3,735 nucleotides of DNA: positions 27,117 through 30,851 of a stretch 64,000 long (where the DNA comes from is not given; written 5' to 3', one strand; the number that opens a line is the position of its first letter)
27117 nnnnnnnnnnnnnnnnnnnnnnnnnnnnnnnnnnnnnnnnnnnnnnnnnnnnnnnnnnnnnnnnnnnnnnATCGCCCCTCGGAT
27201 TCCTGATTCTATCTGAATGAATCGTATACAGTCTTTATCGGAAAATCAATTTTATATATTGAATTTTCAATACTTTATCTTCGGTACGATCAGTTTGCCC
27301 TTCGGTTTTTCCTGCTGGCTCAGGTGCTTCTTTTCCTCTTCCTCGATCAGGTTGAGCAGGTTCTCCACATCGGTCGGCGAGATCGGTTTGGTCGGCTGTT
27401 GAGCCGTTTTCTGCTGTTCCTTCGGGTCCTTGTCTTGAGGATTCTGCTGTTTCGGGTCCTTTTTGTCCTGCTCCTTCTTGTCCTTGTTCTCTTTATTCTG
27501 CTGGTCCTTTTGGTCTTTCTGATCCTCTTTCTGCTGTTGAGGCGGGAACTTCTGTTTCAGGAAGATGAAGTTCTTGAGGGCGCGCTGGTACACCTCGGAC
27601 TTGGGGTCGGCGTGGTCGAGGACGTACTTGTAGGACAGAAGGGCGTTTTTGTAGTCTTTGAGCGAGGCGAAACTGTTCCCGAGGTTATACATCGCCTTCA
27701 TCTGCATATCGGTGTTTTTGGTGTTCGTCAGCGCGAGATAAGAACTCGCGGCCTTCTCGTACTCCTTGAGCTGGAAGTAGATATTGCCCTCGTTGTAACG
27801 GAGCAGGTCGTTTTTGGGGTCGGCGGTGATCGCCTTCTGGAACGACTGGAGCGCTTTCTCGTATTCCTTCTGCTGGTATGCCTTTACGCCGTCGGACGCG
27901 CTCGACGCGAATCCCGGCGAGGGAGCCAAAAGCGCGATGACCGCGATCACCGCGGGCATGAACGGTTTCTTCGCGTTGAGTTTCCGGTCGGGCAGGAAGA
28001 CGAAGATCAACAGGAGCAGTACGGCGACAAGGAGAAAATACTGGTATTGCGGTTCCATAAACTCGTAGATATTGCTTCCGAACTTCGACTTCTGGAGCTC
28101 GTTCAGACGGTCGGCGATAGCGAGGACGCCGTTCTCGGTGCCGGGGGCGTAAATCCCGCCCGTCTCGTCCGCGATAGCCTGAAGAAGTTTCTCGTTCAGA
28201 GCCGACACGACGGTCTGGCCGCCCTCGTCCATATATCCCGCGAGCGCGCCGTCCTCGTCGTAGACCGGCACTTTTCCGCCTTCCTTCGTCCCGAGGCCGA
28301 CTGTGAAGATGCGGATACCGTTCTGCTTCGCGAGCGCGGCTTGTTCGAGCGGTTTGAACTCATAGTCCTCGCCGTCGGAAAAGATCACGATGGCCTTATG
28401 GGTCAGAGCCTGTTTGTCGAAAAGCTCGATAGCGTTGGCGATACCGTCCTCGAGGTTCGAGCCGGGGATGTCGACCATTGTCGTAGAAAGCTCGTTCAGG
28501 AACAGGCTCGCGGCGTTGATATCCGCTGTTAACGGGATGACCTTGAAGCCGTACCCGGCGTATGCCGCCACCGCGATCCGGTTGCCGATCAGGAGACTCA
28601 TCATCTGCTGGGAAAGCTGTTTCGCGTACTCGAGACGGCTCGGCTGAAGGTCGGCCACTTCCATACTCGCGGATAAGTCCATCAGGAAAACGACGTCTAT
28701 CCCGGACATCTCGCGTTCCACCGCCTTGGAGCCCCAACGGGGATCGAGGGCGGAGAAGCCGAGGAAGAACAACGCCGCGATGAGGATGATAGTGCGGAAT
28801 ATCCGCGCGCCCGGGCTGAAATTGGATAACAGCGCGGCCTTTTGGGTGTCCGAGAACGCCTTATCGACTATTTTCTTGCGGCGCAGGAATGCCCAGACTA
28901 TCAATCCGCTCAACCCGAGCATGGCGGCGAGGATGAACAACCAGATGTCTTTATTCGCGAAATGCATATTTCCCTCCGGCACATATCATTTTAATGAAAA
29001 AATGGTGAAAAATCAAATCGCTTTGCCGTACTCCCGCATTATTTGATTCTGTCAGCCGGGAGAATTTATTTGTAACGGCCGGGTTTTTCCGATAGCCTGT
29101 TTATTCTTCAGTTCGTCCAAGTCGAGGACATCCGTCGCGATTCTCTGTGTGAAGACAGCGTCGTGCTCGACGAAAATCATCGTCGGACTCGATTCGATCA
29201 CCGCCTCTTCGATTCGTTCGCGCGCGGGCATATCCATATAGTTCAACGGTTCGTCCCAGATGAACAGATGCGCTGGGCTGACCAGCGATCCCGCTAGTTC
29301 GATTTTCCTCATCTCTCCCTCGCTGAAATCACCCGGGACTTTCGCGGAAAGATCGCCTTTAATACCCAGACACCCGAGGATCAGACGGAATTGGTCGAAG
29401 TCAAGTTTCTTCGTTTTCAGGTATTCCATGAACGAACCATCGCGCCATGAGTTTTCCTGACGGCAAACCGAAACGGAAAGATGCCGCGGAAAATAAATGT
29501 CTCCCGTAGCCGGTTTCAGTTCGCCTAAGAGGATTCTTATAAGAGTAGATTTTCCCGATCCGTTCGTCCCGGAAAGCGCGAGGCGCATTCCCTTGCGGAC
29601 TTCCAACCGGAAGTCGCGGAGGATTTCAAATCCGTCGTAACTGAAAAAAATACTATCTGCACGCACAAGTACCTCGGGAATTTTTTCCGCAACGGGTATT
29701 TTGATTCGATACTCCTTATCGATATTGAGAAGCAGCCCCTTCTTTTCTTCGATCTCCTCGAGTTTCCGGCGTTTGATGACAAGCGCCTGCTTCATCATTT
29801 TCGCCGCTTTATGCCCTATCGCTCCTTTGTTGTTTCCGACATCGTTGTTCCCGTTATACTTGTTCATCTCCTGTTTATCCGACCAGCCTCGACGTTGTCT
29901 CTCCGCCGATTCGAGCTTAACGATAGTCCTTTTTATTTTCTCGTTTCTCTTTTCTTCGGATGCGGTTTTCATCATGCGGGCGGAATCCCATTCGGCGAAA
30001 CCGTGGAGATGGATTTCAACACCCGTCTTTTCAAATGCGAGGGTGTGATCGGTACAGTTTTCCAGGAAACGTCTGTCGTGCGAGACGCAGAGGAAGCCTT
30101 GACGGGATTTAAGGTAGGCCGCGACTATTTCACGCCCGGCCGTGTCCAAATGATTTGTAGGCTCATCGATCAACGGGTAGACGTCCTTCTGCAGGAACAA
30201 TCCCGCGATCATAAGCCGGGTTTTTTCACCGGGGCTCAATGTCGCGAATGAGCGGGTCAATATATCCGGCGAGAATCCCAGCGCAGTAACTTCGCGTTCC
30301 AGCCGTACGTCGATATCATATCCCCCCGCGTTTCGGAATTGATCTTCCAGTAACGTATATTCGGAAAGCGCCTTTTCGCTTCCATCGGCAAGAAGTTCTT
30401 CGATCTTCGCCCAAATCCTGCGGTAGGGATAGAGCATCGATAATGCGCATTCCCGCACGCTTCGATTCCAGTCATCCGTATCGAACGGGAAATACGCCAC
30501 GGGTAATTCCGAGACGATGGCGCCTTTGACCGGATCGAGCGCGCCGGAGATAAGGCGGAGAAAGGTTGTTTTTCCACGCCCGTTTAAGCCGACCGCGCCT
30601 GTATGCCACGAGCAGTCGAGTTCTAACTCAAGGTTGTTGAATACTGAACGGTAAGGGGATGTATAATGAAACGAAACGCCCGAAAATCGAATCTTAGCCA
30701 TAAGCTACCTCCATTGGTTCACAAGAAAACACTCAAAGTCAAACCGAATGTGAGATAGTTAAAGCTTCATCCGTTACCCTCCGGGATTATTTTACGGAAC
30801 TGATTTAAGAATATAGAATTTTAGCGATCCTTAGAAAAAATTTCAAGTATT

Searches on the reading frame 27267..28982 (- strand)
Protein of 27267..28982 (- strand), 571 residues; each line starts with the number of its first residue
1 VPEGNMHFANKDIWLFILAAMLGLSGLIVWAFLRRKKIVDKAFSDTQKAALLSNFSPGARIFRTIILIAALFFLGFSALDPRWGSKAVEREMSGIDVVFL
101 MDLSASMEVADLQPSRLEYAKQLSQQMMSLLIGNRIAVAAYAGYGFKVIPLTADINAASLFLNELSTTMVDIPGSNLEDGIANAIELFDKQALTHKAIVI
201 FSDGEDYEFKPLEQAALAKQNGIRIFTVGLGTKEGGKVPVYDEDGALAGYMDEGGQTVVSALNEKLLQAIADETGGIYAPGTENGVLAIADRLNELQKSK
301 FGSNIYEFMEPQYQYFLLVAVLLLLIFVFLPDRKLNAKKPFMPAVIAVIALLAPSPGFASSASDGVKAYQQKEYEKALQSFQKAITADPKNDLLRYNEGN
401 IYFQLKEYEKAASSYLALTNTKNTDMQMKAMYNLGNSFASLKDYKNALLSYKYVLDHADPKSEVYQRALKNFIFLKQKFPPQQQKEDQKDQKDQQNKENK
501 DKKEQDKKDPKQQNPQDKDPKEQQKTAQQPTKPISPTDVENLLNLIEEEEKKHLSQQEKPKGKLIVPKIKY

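Call 66: search_protein_families(library=pfam, proteins=[window:27267-28982:-], max_evalue=0.00001)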
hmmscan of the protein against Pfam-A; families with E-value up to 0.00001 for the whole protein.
window:27267-28982:- (571 aa): 8 families
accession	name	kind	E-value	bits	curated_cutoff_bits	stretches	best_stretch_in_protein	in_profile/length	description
PF13519.12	VWA_2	-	1.3e-14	55.2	27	1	97-205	1-107/107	von Willebrand factor type A domain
PF00092.34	VWA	-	2.1e-14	54.6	23.8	1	96-232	1-141/174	von Willebrand factor type A domain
PF00515.34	TPR_1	-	3.2e-13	49.3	27.8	0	365-391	8-34/34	Tetratricopeptide repeat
PF07719.23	TPR_2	-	1.4e-10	40.8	27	0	367-391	10-34/34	Tetratricopeptide repeat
PF13432.12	TPR_16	-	1.2e-09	38.9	32.7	0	368-418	7-57/65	Tetratricopeptide repeat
PF13414.12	TPR_11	-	1.9e-07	31.1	26.8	1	369-405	5-41/42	TPR repeat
PF13181.12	TPR_8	-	2.1e-07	31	25.7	0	370-391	13-34/34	Tetratricopeptide repeat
PF14559.12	TPR_19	-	2.9e-07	31.1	25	1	368-426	1-59/68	Tetratricopeptide repeat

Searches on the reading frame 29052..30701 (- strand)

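Call 66: search_protein_families(library=pfam, proteins=[window:29052-30701:-], max_evalue=0.00001)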
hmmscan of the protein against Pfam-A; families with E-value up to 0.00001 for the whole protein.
window:29052-30701:- (549 aa): 3 families
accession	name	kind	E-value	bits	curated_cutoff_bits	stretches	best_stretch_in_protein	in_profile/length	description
PF00005.33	ABC_tran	-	2.8e-34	119.1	25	2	361-487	1-137/137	ABC transporter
PF02463.25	SMC_N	-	4.9e-08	33.1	40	0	146-218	135-207/220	RecF/RecN/SMC N terminal domain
PF13304.12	AAA_21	-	2e-07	31.8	27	0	376-392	4-26/304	AAA domain, putative AbiEii toxin, Type IV TA system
